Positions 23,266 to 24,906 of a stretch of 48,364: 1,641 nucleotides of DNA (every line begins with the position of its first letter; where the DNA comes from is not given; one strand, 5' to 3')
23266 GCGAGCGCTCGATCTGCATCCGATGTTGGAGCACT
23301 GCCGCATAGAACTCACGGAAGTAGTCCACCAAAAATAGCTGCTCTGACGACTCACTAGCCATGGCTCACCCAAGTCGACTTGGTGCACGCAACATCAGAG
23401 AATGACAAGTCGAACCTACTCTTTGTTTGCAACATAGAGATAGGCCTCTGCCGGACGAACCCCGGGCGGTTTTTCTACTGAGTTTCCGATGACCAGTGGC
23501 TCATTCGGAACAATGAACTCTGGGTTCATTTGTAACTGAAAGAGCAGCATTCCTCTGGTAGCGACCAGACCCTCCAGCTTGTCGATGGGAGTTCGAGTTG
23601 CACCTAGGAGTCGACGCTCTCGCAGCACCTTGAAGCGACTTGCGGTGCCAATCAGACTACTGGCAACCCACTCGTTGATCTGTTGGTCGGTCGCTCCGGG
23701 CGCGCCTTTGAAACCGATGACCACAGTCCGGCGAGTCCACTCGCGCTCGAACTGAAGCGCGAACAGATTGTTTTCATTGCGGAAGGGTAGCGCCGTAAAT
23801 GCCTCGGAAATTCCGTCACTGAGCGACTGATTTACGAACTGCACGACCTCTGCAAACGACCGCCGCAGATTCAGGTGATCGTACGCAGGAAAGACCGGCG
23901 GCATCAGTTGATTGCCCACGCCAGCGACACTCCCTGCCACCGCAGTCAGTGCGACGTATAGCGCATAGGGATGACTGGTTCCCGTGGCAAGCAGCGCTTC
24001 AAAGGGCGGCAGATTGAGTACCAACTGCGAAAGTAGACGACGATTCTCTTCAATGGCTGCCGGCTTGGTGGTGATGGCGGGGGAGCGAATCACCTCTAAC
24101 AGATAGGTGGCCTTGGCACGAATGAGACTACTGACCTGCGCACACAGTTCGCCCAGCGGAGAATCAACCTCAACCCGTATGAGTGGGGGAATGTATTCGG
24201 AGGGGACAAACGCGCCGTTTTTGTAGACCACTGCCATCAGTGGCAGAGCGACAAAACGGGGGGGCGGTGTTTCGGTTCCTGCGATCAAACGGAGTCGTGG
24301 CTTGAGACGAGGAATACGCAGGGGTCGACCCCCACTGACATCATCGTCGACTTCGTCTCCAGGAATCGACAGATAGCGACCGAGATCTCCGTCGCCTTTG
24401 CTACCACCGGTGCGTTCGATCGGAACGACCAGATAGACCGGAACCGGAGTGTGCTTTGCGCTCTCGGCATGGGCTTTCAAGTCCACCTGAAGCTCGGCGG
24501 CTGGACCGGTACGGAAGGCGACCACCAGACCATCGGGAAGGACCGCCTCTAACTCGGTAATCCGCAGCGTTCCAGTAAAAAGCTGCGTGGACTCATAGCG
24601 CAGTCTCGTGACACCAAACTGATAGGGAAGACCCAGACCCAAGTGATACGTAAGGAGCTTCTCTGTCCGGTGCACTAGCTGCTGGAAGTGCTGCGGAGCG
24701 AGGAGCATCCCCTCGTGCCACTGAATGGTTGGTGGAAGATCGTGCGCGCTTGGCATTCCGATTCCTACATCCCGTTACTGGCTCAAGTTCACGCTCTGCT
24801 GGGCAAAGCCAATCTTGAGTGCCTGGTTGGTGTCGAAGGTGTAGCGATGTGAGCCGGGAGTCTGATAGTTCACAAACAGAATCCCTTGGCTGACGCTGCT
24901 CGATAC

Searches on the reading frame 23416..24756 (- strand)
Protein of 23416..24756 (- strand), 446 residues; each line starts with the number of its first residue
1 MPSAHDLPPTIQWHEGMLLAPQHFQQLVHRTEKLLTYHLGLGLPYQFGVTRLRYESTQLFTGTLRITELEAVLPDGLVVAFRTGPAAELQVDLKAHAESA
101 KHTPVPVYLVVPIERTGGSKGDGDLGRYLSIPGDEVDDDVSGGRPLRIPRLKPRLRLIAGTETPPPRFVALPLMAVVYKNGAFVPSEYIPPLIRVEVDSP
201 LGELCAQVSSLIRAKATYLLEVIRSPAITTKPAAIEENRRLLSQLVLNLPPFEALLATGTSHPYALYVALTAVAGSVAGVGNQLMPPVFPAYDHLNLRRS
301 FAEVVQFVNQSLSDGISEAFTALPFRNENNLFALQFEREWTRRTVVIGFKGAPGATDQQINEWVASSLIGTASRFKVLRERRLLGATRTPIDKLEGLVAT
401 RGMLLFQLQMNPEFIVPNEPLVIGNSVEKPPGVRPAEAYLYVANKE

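Call 75: search_protein_families(library=pfam, proteins=[window:23416-24756:-], max_evalue=0.0001)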
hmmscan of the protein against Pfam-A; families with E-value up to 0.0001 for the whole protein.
window:23416-24756:- (446 aa): 1 family
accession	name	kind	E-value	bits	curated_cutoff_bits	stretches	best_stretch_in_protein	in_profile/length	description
PF05936.17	T6SS_VasE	-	8e-42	143.9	23.4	1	23-391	1-377/429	Bacterial Type VI secretion, VC_A0110, EvfL, ImpJ, VasE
